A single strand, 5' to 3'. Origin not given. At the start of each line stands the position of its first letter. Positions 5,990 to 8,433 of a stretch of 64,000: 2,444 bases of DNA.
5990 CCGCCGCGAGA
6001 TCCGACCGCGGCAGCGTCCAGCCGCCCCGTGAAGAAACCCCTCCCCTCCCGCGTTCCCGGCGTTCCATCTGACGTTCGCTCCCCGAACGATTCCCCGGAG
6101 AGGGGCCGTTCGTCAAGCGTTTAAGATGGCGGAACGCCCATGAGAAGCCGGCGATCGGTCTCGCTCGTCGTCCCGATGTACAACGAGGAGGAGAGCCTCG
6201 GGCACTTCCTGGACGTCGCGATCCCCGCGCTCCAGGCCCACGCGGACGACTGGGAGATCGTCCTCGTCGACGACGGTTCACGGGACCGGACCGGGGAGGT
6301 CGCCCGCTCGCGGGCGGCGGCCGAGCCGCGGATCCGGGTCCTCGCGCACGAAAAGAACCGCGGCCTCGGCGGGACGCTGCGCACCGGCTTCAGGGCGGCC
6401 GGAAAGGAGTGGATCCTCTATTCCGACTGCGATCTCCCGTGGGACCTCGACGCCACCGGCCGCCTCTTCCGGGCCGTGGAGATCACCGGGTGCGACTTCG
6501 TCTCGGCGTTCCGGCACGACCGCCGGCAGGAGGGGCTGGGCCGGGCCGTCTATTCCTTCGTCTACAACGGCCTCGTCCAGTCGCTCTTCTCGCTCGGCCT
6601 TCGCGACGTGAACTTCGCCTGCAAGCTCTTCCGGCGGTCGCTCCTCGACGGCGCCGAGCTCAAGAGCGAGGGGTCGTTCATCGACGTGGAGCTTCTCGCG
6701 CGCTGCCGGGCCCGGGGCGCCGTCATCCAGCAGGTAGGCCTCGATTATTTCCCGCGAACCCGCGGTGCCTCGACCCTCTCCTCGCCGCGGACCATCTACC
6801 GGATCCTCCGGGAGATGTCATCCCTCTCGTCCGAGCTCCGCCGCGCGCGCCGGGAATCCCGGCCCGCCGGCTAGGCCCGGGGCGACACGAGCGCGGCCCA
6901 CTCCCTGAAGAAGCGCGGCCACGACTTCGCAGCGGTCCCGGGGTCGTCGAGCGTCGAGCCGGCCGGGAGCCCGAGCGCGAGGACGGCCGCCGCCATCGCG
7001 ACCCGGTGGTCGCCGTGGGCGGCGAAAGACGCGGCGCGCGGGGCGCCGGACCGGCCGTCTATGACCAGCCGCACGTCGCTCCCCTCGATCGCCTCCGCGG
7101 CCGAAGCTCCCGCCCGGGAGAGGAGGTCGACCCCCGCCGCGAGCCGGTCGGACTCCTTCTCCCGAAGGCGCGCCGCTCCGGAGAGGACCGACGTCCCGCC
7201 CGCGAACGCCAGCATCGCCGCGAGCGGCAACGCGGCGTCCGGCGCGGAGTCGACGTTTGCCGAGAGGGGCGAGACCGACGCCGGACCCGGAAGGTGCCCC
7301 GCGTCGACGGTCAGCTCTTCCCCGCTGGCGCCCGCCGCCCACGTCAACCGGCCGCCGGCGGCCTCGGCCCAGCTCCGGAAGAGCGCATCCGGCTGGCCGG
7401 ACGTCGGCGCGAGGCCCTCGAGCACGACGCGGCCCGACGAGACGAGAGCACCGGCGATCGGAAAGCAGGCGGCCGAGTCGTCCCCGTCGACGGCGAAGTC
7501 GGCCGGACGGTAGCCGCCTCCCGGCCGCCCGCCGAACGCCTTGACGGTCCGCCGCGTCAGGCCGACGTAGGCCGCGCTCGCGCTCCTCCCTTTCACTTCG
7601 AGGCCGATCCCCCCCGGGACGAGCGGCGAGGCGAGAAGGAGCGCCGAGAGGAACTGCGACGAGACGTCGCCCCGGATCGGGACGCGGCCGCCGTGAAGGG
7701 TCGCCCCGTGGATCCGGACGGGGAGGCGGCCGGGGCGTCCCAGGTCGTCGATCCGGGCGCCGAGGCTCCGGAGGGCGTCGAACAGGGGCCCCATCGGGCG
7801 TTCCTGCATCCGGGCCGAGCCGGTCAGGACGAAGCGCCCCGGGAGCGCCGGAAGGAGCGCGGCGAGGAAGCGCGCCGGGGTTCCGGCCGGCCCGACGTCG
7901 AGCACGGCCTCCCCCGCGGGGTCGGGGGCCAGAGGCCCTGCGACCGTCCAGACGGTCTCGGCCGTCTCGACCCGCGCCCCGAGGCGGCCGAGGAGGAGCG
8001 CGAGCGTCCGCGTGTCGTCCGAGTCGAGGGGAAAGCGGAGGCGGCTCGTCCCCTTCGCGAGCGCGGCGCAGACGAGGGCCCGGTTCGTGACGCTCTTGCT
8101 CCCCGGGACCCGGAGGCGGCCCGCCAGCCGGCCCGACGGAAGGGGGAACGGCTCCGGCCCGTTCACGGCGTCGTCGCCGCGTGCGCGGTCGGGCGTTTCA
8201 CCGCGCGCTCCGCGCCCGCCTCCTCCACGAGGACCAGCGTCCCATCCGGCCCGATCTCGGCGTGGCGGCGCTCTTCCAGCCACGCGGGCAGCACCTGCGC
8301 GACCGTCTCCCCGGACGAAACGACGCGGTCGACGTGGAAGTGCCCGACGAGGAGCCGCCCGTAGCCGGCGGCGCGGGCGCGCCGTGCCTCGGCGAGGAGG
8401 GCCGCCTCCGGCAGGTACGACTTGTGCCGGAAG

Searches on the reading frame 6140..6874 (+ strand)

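Call 65: search_protein_families(library=pfam, proteins=[window:6140-6874:+], max_evalue=0.00001)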
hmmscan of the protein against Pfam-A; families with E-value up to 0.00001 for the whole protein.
window:6140-6874:+ (244 aa): 2 families
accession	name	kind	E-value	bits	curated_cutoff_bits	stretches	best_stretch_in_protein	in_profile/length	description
PF00535.33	Glycos_transf_2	-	2.4e-28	99.6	23.3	1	8-169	1-164/168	Glycosyl transferase family 2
PF12804.13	NTP_transf_3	-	1.4e-06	29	27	1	29-133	32-131/160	MobA-like NTP transferase domain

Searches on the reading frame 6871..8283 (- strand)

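Call 65: search_protein_families(library=pfam, proteins=[window:6871-8283:-], max_evalue=0.00001)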
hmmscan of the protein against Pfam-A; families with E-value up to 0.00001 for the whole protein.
window:6871-8283:- (470 aa): 1 family
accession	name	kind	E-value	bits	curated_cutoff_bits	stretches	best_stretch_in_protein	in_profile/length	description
PF00275.25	EPSP_synthase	-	1.5e-76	258.2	22.8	1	50-461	4-416/417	EPSP synthase (3-phosphoshikimate 1-carboxyvinyltransferase)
